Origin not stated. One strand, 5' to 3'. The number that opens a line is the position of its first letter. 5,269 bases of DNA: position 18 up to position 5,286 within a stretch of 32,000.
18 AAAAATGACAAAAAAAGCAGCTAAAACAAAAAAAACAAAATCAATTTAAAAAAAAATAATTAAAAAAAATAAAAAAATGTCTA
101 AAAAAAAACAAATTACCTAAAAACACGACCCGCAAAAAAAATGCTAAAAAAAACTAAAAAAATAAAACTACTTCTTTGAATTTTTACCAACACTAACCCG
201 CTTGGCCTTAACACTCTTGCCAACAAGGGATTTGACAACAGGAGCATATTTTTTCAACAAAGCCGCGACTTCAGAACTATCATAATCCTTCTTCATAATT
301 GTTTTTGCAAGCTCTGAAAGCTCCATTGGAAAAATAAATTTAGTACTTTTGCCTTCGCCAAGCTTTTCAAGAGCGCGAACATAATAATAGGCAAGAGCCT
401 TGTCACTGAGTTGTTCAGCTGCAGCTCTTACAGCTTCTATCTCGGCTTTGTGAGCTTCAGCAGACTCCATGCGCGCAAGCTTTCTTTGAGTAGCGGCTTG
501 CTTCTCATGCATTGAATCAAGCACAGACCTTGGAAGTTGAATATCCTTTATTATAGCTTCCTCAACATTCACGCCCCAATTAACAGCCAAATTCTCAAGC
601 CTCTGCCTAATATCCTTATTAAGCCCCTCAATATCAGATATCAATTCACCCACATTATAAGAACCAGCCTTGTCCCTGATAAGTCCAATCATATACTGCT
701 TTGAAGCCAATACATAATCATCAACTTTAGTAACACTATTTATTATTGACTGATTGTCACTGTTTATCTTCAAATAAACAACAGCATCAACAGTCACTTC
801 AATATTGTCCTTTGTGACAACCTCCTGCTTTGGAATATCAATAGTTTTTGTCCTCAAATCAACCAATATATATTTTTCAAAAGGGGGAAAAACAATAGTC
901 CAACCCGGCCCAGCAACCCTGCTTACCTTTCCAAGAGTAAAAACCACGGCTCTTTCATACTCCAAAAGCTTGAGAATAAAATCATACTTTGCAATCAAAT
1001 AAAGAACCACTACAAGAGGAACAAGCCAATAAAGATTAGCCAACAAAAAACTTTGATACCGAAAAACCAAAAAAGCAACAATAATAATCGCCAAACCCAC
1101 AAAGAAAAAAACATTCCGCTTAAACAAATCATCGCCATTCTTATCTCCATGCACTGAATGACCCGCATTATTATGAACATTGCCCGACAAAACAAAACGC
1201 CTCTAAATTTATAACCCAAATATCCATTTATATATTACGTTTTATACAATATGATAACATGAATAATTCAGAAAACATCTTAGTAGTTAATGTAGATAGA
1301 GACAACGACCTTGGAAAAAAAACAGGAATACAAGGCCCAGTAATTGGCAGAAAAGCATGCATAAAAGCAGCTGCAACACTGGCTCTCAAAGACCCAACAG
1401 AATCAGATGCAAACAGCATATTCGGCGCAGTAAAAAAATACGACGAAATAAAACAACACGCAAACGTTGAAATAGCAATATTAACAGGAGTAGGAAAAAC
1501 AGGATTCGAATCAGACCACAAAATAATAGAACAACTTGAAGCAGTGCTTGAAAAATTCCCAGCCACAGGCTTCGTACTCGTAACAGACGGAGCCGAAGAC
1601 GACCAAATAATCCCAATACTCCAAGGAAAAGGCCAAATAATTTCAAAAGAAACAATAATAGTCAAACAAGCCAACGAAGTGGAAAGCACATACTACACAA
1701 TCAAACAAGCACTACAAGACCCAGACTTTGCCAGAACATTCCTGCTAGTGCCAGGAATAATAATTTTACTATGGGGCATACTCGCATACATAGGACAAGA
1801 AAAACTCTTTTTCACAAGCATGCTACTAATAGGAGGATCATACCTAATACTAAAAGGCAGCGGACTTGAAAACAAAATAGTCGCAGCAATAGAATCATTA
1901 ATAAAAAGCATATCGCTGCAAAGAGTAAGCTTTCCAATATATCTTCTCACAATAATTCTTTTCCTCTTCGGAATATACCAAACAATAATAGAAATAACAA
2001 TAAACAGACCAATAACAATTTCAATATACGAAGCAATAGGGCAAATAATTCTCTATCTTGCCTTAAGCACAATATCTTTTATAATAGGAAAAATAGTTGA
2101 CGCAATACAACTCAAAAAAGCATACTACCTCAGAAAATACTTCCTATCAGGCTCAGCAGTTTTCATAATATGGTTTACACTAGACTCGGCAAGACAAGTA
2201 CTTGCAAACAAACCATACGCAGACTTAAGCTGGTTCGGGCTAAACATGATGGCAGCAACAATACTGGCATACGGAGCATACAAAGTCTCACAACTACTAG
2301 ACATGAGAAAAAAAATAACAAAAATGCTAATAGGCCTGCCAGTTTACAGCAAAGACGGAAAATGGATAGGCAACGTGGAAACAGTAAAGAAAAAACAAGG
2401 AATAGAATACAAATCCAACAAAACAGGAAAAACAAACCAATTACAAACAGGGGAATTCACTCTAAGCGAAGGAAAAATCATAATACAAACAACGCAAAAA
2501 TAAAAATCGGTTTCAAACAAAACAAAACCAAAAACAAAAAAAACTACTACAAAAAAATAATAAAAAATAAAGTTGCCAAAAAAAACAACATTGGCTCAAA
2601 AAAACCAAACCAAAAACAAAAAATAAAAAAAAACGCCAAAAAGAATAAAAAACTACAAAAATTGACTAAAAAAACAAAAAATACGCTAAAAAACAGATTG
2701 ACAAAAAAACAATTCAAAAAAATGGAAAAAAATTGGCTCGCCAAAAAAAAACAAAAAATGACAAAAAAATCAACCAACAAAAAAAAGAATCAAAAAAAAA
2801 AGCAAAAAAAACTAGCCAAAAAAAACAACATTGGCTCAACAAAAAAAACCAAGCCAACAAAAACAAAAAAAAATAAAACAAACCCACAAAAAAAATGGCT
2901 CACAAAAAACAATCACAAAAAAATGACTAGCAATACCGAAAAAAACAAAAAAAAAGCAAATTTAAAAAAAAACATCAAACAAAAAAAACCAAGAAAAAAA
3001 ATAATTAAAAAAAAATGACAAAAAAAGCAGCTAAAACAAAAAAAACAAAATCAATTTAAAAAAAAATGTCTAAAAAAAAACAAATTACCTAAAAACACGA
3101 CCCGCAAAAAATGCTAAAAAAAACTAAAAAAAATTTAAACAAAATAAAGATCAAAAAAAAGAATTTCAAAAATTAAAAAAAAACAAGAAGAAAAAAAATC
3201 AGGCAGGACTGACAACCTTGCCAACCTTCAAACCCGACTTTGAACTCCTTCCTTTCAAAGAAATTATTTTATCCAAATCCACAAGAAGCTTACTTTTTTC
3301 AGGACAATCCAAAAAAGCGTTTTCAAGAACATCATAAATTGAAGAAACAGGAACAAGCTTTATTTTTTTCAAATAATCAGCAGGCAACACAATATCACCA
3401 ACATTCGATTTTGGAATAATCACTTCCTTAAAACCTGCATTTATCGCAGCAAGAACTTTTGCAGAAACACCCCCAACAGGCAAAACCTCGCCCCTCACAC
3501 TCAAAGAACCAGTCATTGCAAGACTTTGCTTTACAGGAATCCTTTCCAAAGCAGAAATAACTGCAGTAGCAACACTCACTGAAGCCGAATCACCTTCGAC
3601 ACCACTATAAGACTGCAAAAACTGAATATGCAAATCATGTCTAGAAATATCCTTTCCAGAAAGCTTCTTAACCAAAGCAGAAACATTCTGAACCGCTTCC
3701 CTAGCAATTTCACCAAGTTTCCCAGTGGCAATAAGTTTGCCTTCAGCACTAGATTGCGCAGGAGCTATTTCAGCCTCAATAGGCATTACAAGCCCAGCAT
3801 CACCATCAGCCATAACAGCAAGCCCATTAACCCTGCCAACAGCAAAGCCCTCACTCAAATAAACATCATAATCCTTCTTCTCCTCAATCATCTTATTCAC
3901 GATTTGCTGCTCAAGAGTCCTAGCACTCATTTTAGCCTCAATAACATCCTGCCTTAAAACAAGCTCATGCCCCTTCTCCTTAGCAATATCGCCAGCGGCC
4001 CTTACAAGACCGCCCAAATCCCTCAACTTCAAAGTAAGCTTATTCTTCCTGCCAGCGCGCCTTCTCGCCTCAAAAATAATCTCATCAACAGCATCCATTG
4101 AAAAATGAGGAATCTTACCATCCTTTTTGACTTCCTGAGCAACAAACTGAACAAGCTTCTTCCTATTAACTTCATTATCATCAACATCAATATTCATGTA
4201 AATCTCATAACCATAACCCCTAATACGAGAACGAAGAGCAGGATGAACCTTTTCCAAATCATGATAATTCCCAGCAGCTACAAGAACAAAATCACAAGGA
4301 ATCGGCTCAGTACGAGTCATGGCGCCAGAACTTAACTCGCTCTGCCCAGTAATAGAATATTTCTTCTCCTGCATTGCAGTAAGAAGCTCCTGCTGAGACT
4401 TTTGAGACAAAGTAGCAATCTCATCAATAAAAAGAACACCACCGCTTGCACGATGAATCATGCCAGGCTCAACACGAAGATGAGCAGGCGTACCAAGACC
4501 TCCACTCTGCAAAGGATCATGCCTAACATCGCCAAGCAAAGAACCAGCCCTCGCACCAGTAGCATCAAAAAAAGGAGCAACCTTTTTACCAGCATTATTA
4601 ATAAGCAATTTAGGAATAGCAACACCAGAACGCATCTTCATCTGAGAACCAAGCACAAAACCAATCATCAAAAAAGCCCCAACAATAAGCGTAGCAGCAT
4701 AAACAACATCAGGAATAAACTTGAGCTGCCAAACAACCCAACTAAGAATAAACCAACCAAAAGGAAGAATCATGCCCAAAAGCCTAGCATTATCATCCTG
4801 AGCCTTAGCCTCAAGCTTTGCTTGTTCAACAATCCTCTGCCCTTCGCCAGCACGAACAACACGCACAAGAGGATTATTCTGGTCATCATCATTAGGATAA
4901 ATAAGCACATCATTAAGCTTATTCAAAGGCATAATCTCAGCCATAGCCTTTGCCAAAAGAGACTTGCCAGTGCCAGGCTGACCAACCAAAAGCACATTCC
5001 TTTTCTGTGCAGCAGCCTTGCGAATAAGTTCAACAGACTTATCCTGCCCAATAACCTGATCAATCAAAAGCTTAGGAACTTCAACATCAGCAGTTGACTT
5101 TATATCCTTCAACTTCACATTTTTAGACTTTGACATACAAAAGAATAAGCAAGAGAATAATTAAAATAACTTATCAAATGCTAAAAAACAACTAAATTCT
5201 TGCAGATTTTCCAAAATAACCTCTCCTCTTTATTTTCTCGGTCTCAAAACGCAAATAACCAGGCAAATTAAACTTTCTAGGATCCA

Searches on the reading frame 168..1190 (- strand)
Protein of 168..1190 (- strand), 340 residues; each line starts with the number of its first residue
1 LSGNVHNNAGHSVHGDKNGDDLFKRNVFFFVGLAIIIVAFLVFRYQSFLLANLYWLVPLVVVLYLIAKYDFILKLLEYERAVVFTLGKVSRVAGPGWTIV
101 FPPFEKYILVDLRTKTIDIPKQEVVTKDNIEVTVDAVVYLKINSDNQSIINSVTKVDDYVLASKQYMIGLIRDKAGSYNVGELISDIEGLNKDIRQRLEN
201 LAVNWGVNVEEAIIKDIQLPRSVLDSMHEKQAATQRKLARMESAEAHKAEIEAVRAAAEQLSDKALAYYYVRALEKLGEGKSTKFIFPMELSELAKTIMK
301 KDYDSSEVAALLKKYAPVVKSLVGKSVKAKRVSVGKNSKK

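Call 13: search_protein_families(library=pfam, proteins=[window:168-1190:-], max_evalue=0.01)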
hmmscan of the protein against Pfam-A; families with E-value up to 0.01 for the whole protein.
window:168-1190:- (340 aa): 3 families
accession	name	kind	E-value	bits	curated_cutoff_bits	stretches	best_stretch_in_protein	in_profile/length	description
PF01145.31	Band_7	-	7e-37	127.6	23.6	1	77-247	5-175/176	SPFH domain / Band 7 family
PF10809.13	DUF2732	-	0.0062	16.9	25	0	263-316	14-65/75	Protein of unknown function (DUF2732)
PF05763.18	DUF835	-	0.009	16.2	33.1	0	131-171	79-119/136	Protein of unknown function (DUF835)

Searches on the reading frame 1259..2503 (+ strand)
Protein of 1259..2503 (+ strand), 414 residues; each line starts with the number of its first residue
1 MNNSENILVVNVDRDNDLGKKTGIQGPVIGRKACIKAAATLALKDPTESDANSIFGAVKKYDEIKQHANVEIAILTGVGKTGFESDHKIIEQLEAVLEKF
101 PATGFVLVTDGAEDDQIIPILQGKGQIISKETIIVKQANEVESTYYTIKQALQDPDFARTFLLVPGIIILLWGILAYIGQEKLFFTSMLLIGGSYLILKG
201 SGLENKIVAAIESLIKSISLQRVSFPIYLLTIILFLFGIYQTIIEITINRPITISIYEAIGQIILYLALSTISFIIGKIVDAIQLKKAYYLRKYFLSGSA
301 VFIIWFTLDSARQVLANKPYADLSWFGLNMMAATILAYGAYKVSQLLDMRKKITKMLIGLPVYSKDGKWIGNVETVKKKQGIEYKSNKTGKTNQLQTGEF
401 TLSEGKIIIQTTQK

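Call 13: search_protein_families(library=pfam, proteins=[window:1259-2503:+], max_evalue=0.01)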
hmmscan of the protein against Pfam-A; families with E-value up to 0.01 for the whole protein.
window:1259-2503:+ (414 aa): 1 family
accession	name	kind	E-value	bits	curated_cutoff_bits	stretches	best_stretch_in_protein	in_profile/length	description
PF04123.18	DUF373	-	3.2e-87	293.5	28.3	1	7-335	2-332/335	Domain of unknown function (DUF373)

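Call 61: find_encoding_contigs(protein=window:1259-2503:+, flank=10000, max_places=6)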
Protein window:1259-2503:+ (414 aa): 3 contigs read that carry it; 2 places shown.
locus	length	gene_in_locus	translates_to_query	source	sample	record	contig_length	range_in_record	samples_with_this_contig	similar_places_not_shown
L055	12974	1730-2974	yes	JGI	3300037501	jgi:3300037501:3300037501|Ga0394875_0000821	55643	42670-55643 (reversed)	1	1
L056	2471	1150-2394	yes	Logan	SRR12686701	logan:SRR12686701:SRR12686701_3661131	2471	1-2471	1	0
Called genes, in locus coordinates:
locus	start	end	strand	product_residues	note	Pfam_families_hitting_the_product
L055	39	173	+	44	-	-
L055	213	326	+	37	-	-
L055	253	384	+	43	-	-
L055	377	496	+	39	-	-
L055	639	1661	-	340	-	PF01145:Band_7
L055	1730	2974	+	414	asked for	PF04123:DUF373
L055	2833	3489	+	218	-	-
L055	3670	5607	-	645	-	PF00493:MCM (faint), PF01078:Mg_chelatase, PF07728:AAA_5 (weak), PF13654:AAA_32 (weak), PF00158:Sigma54_activat, PF20436:LonB_AAA-LID, PF05362:Lon_C, PF13541:ChlI, +5 more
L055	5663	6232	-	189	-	-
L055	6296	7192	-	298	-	-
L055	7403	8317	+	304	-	PF23023:Anti-Pycsar_Apyc1, PF00753:Lactamase_B (faint), PF13691:Lactamase_B_4, PF12706:Lactamase_B_2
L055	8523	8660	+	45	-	-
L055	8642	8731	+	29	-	-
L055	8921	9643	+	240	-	PF00483:NTP_transferase, PF12804:NTP_transf_3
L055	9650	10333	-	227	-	PF13483:Lactamase_B_3, PF12706:Lactamase_B_2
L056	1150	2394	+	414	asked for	PF04123:DUF373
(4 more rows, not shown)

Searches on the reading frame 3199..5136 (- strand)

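Call 13: search_protein_families(library=pfam, proteins=[window:3199-5136:-], max_evalue=0.01)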
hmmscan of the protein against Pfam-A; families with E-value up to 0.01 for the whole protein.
window:3199-5136:- (645 aa): 23 families
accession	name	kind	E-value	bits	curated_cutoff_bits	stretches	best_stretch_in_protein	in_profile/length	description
PF05362.19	Lon_C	-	2.2e-34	119.3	21.1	1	429-608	23-203/205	Lon protease (S16) C-terminal proteolytic domain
PF01078.27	Mg_chelatase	-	3.1e-15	56.6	20.3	2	26-74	3-51/207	Magnesium chelatase, subunit ChlI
PF00158.32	Sigma54_activat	-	8.2e-15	55.3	20.2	2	223-267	85-129/168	Sigma-54 interaction domain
PF07728.20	AAA_5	-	7.9e-13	49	22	2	231-304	66-138/139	AAA domain (dynein-related subfamily)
PF00004.35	AAA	-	3e-10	41.1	21.2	2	48-69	1-22/131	ATPase family associated with various cellular activities (AAA)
PF13541.12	ChlI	-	1e-09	38.7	27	1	472-578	16-121/121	Subunit ChlI of Mg-chelatase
PF20436.4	LonB_AAA-LID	-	1.2e-08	35.3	22.4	1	344-401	1-58/65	Archaeal LonB, AAA+ ATPase LID domain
PF00493.29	MCM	-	2.7e-08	33.6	23.3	1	23-73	36-85/224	MCM P-loop domain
PF14532.12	Sigma54_activ_2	-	7.1e-08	33.2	25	0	227-259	65-98/138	Sigma-54 interaction domain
PF13654.12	AAA_32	-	4.8e-07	30.3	21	1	194-292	10-113/133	LonB-like, AAA domain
PF20030.5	bpMoxR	-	3e-06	26.9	27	1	23-70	9-56/205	MoxR domain in the MoxR-vWA-beta-propeller ternary systems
PF05496.18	RuvB_N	-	1.7e-05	25.1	27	0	232-289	85-139/159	Holliday junction DNA helicase RuvB P-loop domain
PF07726.17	AAA_3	-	2.1e-05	24.9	27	0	233-266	64-97/131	ATPase family associated with various cellular activities (AAA)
PF13191.12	AAA_16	-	3.3e-05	24.9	32.6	1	37-117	15-96/167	AAA ATPase domain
PF06068.19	TIP49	-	7.2e-05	22.6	23.8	1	35-107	40-116/347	TIP49 P-loop domain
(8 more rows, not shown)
